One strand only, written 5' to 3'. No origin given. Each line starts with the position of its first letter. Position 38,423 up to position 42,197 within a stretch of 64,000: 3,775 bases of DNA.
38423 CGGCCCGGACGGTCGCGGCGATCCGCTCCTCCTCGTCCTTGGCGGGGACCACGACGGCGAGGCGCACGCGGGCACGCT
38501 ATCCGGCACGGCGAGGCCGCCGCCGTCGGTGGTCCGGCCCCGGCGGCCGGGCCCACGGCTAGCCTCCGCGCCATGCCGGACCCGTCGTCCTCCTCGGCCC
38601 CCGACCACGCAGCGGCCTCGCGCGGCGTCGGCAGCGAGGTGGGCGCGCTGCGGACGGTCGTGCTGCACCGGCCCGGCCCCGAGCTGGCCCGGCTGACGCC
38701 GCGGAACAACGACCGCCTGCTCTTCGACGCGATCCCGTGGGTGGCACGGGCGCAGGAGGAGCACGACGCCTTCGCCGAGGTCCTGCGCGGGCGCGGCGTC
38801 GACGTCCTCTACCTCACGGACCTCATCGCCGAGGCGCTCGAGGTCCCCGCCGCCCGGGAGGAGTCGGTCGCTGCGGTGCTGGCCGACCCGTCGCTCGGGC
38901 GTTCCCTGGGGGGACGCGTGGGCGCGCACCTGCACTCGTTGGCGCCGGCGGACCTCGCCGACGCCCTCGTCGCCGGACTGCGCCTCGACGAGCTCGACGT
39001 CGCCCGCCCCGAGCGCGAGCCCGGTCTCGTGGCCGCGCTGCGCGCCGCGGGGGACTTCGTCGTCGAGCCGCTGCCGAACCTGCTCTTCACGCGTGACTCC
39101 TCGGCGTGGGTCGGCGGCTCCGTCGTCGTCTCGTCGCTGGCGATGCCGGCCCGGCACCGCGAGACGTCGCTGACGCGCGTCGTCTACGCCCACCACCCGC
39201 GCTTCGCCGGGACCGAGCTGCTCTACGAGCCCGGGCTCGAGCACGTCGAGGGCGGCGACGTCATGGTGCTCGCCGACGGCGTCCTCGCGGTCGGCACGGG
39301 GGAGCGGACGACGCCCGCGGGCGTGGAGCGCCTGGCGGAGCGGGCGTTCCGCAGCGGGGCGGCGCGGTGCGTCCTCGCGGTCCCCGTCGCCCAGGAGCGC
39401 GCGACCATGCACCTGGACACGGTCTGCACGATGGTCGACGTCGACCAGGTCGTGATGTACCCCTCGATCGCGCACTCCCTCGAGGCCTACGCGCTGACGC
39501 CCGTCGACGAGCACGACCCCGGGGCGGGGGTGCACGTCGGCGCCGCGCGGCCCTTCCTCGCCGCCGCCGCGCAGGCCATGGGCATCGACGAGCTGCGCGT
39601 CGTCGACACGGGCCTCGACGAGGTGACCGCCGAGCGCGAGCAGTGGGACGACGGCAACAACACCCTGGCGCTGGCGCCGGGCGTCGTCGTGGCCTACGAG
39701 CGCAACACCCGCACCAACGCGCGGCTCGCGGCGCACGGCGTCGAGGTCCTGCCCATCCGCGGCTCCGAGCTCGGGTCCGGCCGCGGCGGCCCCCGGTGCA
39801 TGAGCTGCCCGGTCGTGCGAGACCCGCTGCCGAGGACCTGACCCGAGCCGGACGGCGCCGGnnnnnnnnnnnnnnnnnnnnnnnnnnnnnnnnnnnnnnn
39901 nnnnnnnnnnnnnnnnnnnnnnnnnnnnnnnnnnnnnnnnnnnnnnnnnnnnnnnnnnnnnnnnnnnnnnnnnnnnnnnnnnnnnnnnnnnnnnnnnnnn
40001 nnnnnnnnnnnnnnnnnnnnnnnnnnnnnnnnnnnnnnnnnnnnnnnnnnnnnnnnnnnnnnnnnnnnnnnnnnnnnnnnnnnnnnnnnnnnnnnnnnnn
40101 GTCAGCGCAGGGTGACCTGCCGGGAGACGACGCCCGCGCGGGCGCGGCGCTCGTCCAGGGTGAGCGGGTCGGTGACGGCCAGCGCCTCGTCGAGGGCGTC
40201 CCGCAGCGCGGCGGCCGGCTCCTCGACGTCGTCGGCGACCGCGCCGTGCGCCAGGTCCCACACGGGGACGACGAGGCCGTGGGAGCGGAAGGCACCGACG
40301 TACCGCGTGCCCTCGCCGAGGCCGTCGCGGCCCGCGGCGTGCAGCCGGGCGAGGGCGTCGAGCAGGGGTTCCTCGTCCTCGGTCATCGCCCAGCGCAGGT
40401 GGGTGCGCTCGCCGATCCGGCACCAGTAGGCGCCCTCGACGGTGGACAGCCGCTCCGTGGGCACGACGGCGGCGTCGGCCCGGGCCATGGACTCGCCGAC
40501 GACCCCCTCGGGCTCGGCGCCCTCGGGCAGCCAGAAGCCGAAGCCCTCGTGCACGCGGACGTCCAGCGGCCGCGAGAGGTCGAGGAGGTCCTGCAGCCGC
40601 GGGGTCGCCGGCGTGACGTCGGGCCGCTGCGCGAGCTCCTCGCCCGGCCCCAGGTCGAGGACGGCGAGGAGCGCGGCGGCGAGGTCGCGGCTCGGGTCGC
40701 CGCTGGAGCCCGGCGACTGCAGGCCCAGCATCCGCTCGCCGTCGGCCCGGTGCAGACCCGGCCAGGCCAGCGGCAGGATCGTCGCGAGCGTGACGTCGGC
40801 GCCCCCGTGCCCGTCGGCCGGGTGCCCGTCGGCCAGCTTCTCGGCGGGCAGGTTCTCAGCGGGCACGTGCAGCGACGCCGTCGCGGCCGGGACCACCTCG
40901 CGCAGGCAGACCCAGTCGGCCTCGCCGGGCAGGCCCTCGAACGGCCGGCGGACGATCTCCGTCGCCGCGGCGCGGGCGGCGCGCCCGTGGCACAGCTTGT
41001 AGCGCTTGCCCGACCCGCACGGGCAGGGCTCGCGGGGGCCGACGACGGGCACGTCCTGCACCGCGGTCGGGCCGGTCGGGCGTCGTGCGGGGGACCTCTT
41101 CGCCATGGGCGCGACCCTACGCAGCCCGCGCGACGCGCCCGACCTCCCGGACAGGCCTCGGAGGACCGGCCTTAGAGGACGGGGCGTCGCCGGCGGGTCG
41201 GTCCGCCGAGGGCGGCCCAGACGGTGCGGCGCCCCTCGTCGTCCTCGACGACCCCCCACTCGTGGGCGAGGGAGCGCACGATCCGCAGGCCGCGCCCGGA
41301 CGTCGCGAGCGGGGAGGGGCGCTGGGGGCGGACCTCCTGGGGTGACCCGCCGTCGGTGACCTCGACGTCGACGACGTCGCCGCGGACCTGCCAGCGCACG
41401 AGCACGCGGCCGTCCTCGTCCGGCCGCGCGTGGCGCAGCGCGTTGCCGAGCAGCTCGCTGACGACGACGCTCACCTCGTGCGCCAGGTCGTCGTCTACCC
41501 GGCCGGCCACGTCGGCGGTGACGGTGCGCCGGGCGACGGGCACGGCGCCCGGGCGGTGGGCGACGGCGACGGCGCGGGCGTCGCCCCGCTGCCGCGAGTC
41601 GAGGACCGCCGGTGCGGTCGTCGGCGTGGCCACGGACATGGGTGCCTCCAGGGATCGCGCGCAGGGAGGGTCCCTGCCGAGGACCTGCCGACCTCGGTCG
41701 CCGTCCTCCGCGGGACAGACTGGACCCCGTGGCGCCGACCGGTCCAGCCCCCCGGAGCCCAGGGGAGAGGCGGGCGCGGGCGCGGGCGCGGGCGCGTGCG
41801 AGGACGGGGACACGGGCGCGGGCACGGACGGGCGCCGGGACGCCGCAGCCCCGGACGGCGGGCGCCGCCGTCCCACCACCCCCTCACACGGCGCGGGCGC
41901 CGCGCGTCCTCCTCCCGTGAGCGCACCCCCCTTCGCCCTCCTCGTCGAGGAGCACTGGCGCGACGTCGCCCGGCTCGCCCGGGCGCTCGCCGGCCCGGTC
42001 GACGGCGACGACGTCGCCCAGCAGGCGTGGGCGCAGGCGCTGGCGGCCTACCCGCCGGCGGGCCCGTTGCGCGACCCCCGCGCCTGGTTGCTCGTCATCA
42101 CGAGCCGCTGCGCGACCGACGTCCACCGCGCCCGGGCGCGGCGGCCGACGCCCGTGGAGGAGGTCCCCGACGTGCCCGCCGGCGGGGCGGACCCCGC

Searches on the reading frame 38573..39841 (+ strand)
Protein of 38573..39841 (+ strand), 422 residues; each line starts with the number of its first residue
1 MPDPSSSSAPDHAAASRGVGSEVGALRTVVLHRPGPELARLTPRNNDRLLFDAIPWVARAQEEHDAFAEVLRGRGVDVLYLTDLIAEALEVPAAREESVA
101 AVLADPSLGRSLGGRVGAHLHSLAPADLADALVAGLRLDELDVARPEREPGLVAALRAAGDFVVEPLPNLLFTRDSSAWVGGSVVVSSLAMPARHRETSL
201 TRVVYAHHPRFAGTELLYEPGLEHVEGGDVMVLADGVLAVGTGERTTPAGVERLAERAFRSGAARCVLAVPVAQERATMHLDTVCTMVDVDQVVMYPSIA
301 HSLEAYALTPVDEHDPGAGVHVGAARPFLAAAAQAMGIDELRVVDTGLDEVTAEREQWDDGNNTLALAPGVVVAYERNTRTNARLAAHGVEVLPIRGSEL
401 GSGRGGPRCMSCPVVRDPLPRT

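Call 9: search_protein_families(library=pfam, proteins=[window:38573-39841:+])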
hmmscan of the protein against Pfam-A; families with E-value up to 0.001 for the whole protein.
window:38573-39841:+ (422 aa): 2 families
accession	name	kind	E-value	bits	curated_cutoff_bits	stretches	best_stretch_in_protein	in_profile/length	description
PF02274.22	ADI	-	1.3e-117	393.5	22.8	1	47-416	1-377/377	Arginine deiminase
PF19420.4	DDAH_eukar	-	1.4e-07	31.5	23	0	167-303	57-200/291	N,N dimethylarginine dimethylhydrolase, eukaryotic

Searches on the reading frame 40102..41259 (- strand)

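Call 9: search_protein_families(library=pfam, proteins=[window:40102-41259:-])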
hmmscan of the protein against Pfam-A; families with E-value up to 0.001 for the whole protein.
window:40102-41259:- (385 aa): 2 families
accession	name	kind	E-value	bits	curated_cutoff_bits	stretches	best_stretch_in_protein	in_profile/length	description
PF19348.4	DUF5926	-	5.1e-105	351.3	27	1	106-385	1-264/264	Family of unknown function (DUF5926)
PF02810.21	SEC-C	-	1.2e-07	31.9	20.4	1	77-93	3-19/19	SEC-C motif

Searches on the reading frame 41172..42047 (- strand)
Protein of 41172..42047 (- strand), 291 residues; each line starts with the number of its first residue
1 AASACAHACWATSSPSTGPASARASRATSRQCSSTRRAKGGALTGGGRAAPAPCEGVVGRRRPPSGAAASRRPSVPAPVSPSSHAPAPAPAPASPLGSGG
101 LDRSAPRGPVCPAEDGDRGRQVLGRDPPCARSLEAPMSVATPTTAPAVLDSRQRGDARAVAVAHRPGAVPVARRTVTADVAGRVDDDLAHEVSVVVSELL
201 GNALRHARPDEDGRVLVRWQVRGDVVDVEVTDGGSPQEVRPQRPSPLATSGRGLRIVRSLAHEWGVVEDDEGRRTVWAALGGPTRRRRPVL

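Call 9: search_protein_families(library=pfam, proteins=[window:41172-42047:-])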
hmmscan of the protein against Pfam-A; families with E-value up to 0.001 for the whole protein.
window:41172-42047:- (291 aa): 2 families
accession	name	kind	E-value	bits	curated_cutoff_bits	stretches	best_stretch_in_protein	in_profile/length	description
PF13581.12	HATPase_c_2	-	3.6e-16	59.7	27.4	1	165-277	4-124/127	Histidine kinase-like ATPase domain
PF02518.31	HATPase_c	-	7.7e-08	33.2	26.4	1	193-267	7-93/111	Histidine kinase-, DNA gyrase B-, and HSP90-like ATPase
